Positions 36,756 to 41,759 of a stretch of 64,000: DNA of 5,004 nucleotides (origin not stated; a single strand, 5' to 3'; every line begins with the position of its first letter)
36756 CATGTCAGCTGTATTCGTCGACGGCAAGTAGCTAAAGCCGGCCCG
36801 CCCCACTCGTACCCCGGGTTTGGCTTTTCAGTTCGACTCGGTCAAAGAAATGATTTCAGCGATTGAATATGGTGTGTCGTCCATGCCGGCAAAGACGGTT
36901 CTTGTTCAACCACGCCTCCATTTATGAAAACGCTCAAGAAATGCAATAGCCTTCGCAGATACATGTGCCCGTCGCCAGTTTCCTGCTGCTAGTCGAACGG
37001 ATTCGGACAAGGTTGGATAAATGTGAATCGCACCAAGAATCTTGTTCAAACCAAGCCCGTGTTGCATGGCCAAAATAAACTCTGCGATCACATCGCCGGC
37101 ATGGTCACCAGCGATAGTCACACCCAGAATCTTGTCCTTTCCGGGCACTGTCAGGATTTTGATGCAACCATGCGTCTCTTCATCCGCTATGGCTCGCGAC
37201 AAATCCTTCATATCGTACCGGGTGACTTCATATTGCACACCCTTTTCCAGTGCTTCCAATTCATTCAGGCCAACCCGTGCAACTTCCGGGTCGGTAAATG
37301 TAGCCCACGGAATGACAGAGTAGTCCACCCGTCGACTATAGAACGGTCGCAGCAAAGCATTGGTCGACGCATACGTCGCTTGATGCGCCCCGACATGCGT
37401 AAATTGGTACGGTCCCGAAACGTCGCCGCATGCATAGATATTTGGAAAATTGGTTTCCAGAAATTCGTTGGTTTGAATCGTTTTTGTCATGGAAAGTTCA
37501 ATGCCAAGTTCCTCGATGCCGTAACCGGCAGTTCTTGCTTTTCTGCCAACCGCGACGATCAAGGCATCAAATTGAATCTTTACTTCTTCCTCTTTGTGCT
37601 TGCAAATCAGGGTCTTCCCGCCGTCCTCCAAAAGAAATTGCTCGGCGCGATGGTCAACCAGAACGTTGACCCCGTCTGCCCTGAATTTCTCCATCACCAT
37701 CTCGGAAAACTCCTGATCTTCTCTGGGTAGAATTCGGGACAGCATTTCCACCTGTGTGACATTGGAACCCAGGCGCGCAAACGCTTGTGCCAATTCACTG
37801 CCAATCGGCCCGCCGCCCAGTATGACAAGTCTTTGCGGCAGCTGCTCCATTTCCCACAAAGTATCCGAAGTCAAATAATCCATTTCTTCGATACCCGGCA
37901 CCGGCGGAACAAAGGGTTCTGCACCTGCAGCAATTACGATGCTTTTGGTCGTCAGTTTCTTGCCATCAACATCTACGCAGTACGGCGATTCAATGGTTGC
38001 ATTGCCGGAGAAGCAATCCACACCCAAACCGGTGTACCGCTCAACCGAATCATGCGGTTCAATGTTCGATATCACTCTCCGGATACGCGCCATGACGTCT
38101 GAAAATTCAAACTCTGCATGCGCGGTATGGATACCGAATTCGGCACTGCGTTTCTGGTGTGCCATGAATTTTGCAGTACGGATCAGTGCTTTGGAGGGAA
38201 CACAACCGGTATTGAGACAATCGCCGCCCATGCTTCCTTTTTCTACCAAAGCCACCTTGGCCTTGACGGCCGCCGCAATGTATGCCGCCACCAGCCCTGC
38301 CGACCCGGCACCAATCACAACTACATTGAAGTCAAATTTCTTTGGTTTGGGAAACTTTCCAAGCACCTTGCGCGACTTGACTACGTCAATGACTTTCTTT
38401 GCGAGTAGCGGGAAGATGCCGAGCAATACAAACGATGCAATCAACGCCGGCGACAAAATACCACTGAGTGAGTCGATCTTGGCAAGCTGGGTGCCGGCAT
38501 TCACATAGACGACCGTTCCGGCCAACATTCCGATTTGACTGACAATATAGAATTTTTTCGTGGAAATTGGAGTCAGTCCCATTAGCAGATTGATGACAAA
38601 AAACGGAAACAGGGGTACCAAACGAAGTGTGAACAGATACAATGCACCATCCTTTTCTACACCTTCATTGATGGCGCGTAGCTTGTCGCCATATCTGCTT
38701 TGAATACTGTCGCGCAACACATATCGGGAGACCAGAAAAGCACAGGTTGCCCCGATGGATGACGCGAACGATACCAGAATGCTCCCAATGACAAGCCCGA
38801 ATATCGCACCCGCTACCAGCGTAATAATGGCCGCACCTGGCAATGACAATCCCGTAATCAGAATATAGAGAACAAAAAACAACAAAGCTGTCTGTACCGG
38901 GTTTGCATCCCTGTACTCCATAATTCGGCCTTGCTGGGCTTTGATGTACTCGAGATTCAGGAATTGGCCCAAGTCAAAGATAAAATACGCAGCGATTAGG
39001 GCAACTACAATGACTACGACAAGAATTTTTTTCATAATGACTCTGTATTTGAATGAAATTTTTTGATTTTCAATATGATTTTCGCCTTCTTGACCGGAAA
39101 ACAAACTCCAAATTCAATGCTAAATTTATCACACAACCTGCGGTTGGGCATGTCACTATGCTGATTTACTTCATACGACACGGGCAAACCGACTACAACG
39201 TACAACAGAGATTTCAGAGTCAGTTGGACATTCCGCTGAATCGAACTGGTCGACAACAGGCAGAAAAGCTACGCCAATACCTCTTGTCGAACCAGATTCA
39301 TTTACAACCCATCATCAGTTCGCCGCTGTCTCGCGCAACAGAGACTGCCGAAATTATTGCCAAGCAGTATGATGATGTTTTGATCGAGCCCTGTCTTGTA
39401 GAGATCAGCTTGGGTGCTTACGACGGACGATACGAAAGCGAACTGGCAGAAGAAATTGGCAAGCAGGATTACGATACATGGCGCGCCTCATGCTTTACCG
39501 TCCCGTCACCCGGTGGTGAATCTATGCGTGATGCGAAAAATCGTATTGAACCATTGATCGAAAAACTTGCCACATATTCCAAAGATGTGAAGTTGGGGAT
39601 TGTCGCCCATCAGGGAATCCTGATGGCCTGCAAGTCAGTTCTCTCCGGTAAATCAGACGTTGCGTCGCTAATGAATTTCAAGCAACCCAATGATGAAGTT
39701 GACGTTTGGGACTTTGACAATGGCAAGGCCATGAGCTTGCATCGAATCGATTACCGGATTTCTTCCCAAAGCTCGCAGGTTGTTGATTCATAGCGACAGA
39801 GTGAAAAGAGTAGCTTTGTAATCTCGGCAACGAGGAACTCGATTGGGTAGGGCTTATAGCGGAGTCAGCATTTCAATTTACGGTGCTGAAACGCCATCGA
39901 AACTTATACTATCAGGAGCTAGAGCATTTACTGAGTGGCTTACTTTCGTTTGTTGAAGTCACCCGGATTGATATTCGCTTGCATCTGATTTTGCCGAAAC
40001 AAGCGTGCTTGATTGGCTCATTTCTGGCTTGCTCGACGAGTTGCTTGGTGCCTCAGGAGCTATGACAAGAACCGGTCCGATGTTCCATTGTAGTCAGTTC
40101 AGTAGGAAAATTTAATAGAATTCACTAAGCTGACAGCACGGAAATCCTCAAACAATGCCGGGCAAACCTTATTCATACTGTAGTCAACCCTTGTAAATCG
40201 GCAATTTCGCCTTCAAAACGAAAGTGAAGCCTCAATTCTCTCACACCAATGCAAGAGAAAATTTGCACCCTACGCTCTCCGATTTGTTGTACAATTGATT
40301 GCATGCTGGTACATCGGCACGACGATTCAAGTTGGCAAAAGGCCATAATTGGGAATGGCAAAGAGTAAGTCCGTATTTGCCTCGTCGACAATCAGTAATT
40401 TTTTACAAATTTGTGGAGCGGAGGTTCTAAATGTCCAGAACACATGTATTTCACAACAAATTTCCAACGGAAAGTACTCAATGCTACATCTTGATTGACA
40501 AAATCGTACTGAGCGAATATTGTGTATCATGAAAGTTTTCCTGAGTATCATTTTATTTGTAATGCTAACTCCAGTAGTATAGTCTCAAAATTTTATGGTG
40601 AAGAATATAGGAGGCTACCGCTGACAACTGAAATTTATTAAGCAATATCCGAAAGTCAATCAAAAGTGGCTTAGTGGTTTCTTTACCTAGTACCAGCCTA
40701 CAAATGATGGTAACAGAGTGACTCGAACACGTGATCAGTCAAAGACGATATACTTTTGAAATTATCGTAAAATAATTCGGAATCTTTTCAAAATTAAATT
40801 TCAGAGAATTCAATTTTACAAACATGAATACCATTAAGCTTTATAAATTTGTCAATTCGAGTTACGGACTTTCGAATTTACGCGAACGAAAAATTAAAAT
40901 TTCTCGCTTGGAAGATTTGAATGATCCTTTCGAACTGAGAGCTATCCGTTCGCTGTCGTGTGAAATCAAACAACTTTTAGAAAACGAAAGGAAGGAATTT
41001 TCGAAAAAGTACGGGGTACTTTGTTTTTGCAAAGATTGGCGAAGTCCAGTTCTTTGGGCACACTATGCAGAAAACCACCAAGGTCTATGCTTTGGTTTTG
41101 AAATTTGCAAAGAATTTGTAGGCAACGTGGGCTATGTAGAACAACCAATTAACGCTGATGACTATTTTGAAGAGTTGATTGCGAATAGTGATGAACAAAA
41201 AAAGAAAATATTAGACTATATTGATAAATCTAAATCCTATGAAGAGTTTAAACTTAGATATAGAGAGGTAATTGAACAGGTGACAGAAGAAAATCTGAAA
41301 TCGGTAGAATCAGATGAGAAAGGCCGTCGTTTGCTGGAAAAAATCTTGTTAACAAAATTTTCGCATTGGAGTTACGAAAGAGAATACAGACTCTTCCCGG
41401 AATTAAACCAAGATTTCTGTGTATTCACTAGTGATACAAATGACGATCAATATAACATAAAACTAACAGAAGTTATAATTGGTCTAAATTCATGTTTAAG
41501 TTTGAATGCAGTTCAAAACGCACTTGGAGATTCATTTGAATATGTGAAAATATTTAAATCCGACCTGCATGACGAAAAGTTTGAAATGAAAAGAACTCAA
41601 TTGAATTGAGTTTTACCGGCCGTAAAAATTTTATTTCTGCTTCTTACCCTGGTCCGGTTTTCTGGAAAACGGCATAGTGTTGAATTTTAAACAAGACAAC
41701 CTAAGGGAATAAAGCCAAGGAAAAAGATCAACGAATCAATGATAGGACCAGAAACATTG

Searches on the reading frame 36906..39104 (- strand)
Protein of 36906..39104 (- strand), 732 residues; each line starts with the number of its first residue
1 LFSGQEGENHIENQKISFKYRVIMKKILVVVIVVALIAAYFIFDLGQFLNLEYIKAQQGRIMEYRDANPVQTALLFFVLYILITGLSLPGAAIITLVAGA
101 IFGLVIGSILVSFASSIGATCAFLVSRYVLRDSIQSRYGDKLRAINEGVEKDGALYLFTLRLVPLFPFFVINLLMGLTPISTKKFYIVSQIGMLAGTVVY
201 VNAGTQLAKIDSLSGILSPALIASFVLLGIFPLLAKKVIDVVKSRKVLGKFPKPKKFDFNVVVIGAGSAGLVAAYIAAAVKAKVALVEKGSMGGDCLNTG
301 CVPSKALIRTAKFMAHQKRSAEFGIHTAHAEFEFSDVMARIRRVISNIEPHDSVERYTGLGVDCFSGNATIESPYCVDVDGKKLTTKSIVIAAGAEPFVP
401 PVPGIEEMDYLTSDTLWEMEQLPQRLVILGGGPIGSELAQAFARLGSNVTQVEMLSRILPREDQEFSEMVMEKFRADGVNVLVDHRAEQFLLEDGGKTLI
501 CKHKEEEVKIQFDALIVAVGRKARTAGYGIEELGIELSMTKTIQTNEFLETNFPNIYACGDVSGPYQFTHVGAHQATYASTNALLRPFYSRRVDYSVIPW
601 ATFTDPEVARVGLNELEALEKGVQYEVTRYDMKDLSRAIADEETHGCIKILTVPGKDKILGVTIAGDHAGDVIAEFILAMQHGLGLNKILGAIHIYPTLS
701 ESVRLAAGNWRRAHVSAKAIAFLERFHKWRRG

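Call 9: search_protein_families(library=pfam, proteins=[window:36906-39104:-], max_evalue=0.01)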
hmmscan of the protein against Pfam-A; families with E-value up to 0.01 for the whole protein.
window:36906-39104:- (732 aa): 16 families
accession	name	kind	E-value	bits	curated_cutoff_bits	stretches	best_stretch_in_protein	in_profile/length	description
PF07992.20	Pyr_redox_2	-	3.2e-64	217.6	26.1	1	259-576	1-291/291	Pyridine nucleotide-disulphide oxidoreductase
PF02852.28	Pyr_redox_dim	-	3.1e-29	101.8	25.3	1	598-706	1-109/110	Pyridine nucleotide-disulphide oxidoreductase, dimerisation domain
PF09335.16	VTT_dom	-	3.7e-22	79.5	33.9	1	92-205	4-122/123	VTT domain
PF00070.33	Pyr_redox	-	5.1e-21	75.4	22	1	425-496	1-72/82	Pyridine nucleotide-disulphide oxidoreductase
PF13738.12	Pyr_redox_3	-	5.6e-11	42.7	30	1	374-560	113-305/305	Pyridine nucleotide-disulphide oxidoreductase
PF03486.20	HI0933_like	-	4.8e-09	36.5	50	1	260-295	2-37/244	HI0933-like protein Rossmann domain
PF01134.28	GIDA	-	9.5e-08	31.9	22.1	1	260-310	1-49/391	Glucose inhibited division protein A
PF01262.27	AlaDh_PNT_C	-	1.6e-07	31.4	23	1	260-289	30-59/214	Alanine dehydrogenase/PNT, C-terminal domain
PF01266.30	DAO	-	3.4e-07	30.6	27.9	1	261-293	2-35/353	FAD dependent oxidoreductase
PF13450.12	NAD_binding_8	-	3.7e-06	27.6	21.9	1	263-296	1-35/68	NAD(P)-binding Rossmann-like domain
PF01946.23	Thi4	-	2.1e-05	24.3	26.2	1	259-310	18-71/235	Thi4 family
PF13434.12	Lys_Orn_oxgnase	-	2.5e-05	24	21.3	1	379-484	136-248/339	L-lysine 6-monooxygenase/L-ornithine 5-monooxygenase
PF00890.30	FAD_binding_2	-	7.8e-05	22.5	20.4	1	261-292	2-33/414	FAD binding domain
PF02737.24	3HCDH_N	-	0.00012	22.5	22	0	427-473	3-49/180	3-hydroxyacyl-CoA dehydrogenase, NAD binding domain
PF12831.13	FAD_oxidored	-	0.00047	20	27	1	261-294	2-36/416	FAD dependent oxidoreductase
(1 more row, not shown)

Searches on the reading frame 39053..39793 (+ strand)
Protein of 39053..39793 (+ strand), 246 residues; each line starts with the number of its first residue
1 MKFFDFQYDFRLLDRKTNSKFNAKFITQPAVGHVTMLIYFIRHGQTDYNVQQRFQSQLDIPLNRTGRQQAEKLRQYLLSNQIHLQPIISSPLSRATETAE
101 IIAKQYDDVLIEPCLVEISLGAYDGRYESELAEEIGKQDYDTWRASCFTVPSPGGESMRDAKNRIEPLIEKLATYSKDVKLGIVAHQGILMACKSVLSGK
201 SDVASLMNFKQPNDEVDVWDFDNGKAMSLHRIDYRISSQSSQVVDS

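Call 9: search_protein_families(library=pfam, proteins=[window:39053-39793:+], max_evalue=0.01)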
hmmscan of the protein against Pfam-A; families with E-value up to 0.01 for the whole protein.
window:39053-39793:+ (246 aa): 1 family
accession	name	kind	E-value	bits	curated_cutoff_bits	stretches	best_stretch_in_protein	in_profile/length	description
PF00300.27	His_Phos_1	-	6.7e-43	147.1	21.7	1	38-226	1-186/194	Histidine phosphatase superfamily (branch 1)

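Call 12: find_encoding_contigs(protein=window:39053-39793:+, flank=10000, max_places=10)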
Protein window:39053-39793:+ (246 aa): 2 contigs read that carry it; 2 places shown.
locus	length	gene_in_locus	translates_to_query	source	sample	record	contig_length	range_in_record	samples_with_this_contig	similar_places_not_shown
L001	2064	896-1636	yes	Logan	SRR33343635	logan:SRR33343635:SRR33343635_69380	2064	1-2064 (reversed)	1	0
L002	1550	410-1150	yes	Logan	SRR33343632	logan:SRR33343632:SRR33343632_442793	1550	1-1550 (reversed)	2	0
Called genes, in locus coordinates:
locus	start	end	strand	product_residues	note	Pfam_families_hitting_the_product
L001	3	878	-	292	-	?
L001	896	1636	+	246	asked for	PF00300:His_Phos_1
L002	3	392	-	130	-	?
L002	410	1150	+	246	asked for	PF00300:His_Phos_1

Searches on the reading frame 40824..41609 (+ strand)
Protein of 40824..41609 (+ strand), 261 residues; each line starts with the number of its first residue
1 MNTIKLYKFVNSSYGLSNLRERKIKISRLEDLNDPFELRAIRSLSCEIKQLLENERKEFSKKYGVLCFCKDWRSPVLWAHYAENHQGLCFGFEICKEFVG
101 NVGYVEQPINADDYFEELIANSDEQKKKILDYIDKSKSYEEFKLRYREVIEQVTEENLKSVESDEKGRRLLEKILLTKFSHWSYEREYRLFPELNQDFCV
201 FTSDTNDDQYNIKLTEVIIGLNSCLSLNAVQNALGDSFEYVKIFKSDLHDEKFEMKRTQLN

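Call 9: search_protein_families(library=pfam, proteins=[window:40824-41609:+], max_evalue=0.01)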
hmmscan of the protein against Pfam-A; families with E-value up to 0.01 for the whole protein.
window:40824-41609:+ (261 aa): 2 families
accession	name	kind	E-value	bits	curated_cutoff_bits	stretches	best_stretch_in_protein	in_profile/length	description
PF11185.13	DUF2971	-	1.5e-06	29.9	22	1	77-190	1-89/89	Protein of unknown function (DUF2971)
PF05205.17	COMPASS-Shg1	-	0.0099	17.1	24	0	123-173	13-64/102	COMPASS (Complex proteins associated with Set1p) component shg1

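Call 17: search_protein_families(library=ncbifam, proteins=[window:40824-41609:+], max_evalue=0.1)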
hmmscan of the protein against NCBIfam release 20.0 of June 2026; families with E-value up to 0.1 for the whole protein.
window:40824-41609:+ (261 aa): 0 families

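Call 25: find_encoding_contigs(protein=window:40824-41609:+, flank=10000, max_places=10)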
Protein window:40824-41609:+ (261 aa): no gene with exactly this product is on record in the collection.

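Call 48: search_protein_families(library=padloc, proteins=[window:40824-41609:+], max_evalue=0.01)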
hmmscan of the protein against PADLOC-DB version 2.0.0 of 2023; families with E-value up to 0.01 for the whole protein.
window:40824-41609:+ (261 aa): 4 families
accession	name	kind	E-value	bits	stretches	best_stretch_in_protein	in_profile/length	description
PDLC04990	PDC-S31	-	7.1e-27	92.8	2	46-112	93-165/259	-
PDLC04991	PDC-S31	-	1.1e-23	82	2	6-141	3-140/208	-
PDLC04994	PDC-S31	-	2.8e-20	70.8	1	48-256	106-269/273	-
PDLC04992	PDC-S31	-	3e-09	35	1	48-142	46-133/220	-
